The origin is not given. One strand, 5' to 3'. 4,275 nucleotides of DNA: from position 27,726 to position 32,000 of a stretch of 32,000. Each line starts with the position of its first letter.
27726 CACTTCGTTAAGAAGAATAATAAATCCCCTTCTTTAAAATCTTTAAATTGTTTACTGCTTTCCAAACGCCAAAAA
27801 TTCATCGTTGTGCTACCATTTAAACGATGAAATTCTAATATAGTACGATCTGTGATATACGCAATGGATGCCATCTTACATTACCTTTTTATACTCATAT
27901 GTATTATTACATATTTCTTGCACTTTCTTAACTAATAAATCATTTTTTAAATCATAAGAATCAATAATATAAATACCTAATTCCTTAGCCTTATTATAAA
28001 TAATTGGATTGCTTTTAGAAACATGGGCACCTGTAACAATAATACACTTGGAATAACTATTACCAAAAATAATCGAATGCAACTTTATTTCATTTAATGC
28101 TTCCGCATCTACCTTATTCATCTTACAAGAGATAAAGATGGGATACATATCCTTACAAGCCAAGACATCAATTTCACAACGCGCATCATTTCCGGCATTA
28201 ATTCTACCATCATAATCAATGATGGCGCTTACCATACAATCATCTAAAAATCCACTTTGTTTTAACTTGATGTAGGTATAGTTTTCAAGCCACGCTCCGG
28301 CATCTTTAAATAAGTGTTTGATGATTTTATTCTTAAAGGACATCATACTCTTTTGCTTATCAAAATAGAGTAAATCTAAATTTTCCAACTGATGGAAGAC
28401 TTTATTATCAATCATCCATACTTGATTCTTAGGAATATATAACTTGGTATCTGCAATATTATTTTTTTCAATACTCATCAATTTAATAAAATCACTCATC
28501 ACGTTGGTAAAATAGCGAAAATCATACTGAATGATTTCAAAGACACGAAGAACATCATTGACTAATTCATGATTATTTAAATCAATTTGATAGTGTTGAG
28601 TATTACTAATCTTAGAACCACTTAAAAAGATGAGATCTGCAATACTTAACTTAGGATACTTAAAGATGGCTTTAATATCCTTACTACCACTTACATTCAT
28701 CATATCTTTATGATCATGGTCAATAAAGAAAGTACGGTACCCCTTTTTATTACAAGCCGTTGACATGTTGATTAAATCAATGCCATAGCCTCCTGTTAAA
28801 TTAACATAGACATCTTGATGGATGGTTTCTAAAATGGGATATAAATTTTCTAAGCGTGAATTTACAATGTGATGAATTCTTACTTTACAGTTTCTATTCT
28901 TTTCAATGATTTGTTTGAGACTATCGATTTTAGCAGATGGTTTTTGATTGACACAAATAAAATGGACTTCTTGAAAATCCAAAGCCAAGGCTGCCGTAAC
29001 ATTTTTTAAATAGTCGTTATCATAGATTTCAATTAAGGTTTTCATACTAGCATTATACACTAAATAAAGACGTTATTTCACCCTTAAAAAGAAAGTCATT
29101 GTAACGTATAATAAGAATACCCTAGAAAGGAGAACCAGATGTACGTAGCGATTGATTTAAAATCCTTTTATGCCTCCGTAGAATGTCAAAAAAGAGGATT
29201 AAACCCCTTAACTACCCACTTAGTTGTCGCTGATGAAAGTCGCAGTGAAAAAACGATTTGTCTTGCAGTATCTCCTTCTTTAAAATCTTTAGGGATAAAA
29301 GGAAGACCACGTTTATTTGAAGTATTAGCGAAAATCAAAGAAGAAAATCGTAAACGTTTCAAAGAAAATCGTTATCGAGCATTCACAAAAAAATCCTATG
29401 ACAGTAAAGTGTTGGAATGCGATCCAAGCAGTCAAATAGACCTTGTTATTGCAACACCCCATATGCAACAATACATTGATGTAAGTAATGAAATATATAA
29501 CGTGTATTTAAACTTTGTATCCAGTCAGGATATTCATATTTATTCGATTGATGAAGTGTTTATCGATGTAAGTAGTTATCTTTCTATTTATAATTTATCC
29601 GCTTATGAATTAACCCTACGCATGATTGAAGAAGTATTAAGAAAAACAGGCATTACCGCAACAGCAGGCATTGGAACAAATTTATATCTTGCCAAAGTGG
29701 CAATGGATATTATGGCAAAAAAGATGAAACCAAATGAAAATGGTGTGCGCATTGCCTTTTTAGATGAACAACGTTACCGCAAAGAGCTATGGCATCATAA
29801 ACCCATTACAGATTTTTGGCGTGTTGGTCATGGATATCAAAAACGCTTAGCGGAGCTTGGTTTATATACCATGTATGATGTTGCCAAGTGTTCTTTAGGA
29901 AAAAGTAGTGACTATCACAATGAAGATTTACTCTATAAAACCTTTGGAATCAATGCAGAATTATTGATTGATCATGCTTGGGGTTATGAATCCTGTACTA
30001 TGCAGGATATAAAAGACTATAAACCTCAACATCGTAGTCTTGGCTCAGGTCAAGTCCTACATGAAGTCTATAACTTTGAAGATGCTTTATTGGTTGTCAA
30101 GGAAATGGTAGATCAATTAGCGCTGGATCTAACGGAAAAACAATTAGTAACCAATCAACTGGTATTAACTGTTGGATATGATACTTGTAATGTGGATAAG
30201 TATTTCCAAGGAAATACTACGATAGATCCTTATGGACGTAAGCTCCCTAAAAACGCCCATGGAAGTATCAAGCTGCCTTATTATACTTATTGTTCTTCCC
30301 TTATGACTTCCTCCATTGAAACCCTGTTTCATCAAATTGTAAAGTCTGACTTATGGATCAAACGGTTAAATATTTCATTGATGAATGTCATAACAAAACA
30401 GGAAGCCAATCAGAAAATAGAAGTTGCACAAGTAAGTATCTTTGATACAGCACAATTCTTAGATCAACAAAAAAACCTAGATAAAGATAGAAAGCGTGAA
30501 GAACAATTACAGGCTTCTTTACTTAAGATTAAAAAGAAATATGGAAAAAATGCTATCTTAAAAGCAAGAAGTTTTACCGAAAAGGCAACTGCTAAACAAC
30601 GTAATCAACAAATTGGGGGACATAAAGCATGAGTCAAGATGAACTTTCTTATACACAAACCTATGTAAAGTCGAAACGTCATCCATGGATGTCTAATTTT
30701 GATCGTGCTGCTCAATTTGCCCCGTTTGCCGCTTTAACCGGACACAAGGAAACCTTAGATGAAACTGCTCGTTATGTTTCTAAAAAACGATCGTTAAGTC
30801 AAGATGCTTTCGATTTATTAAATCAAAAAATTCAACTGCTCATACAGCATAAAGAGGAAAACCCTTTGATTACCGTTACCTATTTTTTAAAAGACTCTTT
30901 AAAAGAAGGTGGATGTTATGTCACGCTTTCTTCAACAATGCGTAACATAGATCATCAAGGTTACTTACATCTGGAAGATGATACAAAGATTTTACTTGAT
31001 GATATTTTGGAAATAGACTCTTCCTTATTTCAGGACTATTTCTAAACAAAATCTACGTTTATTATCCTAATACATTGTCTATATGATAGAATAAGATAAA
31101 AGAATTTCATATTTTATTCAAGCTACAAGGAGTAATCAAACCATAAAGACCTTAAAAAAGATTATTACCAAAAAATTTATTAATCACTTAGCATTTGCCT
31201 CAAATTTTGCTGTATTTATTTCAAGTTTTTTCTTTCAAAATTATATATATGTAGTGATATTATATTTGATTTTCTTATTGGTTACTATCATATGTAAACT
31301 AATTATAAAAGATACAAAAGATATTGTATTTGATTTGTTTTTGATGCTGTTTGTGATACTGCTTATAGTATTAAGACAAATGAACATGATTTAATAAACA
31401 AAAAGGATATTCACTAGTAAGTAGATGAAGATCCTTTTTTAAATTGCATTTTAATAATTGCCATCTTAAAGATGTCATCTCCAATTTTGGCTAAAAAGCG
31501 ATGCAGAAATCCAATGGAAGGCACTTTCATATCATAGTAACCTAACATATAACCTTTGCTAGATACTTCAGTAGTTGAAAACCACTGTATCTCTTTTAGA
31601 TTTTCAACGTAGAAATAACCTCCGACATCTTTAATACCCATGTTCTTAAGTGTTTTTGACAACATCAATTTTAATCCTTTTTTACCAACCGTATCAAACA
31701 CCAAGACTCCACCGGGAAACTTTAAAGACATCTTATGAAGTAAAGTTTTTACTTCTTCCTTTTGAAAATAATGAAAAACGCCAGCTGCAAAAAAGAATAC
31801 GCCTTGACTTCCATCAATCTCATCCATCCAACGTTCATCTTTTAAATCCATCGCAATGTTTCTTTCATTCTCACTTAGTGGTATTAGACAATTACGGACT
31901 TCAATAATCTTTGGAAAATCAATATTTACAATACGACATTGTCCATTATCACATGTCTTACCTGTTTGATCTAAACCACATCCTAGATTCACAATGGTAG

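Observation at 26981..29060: Orphan Card1/Can2-like CARF nuclease coupled to an unknown 297-aa partner, with no type III CRISPR or cyclase in view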

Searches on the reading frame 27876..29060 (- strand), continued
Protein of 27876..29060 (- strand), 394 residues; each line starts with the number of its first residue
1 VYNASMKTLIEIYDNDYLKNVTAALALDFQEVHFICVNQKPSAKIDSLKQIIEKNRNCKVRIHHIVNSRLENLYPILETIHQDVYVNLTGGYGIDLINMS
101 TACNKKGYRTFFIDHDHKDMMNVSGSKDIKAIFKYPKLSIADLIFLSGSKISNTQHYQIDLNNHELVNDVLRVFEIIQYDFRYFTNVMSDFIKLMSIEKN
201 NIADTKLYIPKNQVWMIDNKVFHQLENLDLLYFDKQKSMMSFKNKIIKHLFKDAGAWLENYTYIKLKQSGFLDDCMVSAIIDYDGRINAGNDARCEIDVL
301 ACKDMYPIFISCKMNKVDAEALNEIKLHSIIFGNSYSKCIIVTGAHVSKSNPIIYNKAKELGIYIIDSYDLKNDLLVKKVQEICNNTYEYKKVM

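Call 50: search_dna_similar(query=window:27876-29045:-, collection=plasmids, mode=protein, max_evalue=0.001, max_rows=10)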
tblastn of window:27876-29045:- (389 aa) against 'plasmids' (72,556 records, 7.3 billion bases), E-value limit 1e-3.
Records with a match: 1; places in all: 1; records where one place covers at least 80% of the query: 0.
Best place of each record, by identity: <60% 1.
By first word of the organism name: Peptoclostridium 1.
By predicted mobility (MOB-suite, as given by PLSDB): non-mobilizable 1.
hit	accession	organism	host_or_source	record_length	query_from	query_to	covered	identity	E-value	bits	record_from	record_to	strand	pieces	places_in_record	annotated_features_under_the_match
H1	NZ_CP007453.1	Peptoclostridium acidaminophilum DSM 3953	black mud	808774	71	378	79%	22.2%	1e-5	55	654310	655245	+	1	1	DUF1887 family CARF protein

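Call 53: search_dna_similar(query=window:27876-29045:-, collection=phages, mode=protein, max_evalue=0.001, max_rows=10)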
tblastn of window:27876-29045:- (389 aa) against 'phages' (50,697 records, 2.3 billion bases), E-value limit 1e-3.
No match.

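Call 64: find_homologous_proteins(query=A2, max_evalue=0.00001)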
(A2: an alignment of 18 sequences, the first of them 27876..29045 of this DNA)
Query A2 (18 sequences) (389 aa, profile of the alignment): 19 proteins with E <= 0.00001 among 6165 candidates.
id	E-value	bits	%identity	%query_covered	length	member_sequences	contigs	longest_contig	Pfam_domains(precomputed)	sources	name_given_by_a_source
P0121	7.5e-130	451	100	100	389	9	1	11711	PF09002.18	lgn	-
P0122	3.6e-129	449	43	99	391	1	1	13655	PF09002.18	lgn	-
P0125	5.6e-126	439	30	99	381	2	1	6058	-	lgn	-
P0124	1.6e-120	421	27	100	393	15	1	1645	PF09002.18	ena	-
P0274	1.6e-119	417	29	100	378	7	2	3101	PF09002.18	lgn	-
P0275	9.6e-119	415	28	100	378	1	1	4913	PF09002.18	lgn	-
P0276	7.2e-117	409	30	99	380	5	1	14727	PF09002.18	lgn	-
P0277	7.8e-114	399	27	100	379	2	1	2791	PF09002.18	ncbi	-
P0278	1.3e-112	395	27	100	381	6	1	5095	PF09002.18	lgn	-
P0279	8.3e-112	392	27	99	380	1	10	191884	PF09002.18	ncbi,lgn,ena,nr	ncbi:MAG: DUF1887 family protein [Erysipelotrichaceae bacterium]|nr:DUF1887 family protein [Erysipel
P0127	3.1e-109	384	26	96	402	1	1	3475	-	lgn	-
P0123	1.1e-107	379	33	92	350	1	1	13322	-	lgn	-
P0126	2.2e-107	378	31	99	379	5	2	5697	-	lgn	-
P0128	1.3e-105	372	29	94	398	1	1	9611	PF23400.2,PF09002.18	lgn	-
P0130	1.5e-105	371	23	97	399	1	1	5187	-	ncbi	-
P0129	7.3e-100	353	25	97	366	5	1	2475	PF09002.18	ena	-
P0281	6.9e-15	73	29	15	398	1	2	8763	PF23400.2,PF09002.18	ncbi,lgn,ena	-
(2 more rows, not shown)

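Call 66: find_encoding_contigs(protein=P0281, flank=8000, max_places=2)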
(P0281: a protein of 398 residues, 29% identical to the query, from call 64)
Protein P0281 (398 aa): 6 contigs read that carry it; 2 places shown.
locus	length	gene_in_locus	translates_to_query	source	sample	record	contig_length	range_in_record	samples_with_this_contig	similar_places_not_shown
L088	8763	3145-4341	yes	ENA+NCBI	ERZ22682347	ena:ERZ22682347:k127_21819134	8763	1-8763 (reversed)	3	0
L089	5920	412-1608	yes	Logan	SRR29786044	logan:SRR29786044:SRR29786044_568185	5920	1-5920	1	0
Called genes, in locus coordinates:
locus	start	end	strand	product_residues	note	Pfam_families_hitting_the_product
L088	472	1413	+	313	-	PF01867:Cas_Cas1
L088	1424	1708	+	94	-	PF09827:CRISPR_Cas2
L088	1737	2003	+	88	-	PF09827:CRISPR_Cas2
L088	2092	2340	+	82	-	-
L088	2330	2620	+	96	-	PF05016:ParE_toxin, PF15781:ParE-like_toxin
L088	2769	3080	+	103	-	PF09652:Cas_VVA1548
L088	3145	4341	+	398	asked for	PF23400:CARF_Card1, PF09002:Card1_endonuc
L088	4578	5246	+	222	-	PF00092:VWA, PF13519:VWA_2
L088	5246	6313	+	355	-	PF00069:Pkinase (weak)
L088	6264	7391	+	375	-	PF13672:PP2C_2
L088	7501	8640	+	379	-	PF09623:Cas_NE0113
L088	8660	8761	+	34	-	?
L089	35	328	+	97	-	PF09652:Cas_VVA1548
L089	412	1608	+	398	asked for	PF23400:CARF_Card1, PF09002:Card1_endonuc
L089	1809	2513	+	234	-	PF00092:VWA, PF13519:VWA_2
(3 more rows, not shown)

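Call 67: find_encoding_contigs(protein=P0276, flank=10000, max_places=1)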
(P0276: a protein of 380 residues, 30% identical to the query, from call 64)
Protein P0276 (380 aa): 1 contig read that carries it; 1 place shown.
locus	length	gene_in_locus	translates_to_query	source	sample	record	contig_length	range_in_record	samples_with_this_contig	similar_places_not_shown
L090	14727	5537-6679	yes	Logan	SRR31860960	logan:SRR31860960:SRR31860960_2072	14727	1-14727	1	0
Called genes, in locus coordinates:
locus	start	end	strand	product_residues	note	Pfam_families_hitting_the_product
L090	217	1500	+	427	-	PF02403:Seryl_tRNA_N, PF00587:tRNA-synt_2b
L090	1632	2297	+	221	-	PF00702:Hydrolase, PF13419:HAD_2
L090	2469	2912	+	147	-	PF00383:dCMP_cyt_deam_1, PF14437:MafB19-deam, PF14439:Bd3614-deam (weak)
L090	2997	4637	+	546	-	PF05496:RuvB_N (faint), PF06068:TIP49 (faint), PF13177:DNA_pol3_delta2, PF13604:AAA_30 (faint), PF00004:AAA, PF07728:AAA_5 (faint), PF22608:DNAX_ATPase_lid, PF12169:DNA_pol3_gamma3 (weak), +2 more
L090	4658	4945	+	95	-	PF02575:YbaB_DNA_bd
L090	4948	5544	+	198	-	PF21176:RecR_HhH, PF02132:RecR_ZnF (weak), PF01751:Toprim (weak), PF13662:Toprim_4, PF21175:RecR_C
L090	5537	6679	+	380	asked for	PF09002:Card1_endonuc (weak)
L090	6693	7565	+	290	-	-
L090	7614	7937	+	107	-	PF20586:DUF6788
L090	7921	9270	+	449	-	PF01554:MatE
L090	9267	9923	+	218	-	PF00702:Hydrolase, PF13419:HAD_2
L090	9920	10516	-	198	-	PF07947:YhhN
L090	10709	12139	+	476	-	PF00860:Xan_ur_permease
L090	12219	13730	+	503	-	PF00478:IMPDH, PF03060:NMO (faint), PF00571:CBS (faint), PF01070:FMN_dh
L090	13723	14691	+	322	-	PF02540:NAD_synthase (weak), PF00764:Arginosuc_synth (weak), PF01171:ATP_bind_3 (faint), PF00958:GMP_synt_C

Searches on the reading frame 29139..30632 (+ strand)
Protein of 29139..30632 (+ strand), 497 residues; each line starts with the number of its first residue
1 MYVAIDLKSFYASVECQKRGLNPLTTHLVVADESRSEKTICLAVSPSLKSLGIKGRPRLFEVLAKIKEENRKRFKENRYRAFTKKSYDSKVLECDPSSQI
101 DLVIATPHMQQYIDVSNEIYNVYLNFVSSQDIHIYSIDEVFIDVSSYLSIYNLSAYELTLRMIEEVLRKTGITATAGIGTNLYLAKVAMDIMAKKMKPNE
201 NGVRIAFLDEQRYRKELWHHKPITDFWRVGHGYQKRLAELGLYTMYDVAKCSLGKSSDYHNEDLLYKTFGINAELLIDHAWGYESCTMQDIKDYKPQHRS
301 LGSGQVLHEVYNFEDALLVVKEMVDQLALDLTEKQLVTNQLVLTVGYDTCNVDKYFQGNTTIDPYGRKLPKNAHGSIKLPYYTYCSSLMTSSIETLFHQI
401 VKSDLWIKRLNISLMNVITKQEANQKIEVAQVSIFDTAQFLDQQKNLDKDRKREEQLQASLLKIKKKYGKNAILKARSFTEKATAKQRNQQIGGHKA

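Call 21: search_protein_families(library=pfam, proteins=[window:29139-30632:+], max_evalue=0.001)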
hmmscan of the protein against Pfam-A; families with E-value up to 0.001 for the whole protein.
window:29139-30632:+ (497 aa): 2 families
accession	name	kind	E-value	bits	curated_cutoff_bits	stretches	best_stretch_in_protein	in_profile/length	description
PF00817.25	IMS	-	2e-24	86.6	23.2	1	5-190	1-148/148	impB/mucB/samB family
PF11799.13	IMS_C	-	2.6e-09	37.9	20.7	1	299-425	2-106/109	impB/mucB/samB family C-terminal domain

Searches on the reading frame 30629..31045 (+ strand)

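Call 21: search_protein_families(library=pfam, proteins=[window:30629-31045:+], max_evalue=0.001)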
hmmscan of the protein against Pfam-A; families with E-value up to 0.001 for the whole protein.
window:30629-31045:+ (138 aa): 0 families

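Call 45: search_protein_families(library=pfam, proteins=[window:30629-31045:+], max_evalue=0.05)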
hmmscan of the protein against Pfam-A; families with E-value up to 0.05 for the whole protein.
window:30629-31045:+ (138 aa): 1 family
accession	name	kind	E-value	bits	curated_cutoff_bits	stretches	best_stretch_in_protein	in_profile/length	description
PF08863.15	YolD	-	0.003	18.1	27.5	1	45-129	14-93/94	YolD-like protein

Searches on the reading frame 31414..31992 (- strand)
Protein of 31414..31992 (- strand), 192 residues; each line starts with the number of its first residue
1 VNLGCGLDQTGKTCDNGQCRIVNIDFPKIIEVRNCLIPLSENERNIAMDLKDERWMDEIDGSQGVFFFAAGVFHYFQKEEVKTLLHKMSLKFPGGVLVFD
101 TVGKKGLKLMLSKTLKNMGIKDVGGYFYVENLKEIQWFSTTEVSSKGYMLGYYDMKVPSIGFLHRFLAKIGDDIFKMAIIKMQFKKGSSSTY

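Call 21: search_protein_families(library=pfam, proteins=[window:31414-31992:-], max_evalue=0.001)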
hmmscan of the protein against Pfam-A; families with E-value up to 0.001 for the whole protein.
window:31414-31992:- (192 aa): 1 family
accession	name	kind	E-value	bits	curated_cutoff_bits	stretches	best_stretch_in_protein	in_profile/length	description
PF04072.20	LCM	-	1.5e-05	25.4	22.3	1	2-88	89-186/187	Leucine carboxyl methyltransferase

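Call 76: search_protein_families(library=padloc, proteins=[window:31414-31992:-], max_evalue=0.001)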
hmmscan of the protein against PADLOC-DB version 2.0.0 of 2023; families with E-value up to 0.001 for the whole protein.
window:31414-31992:- (192 aa): 0 families
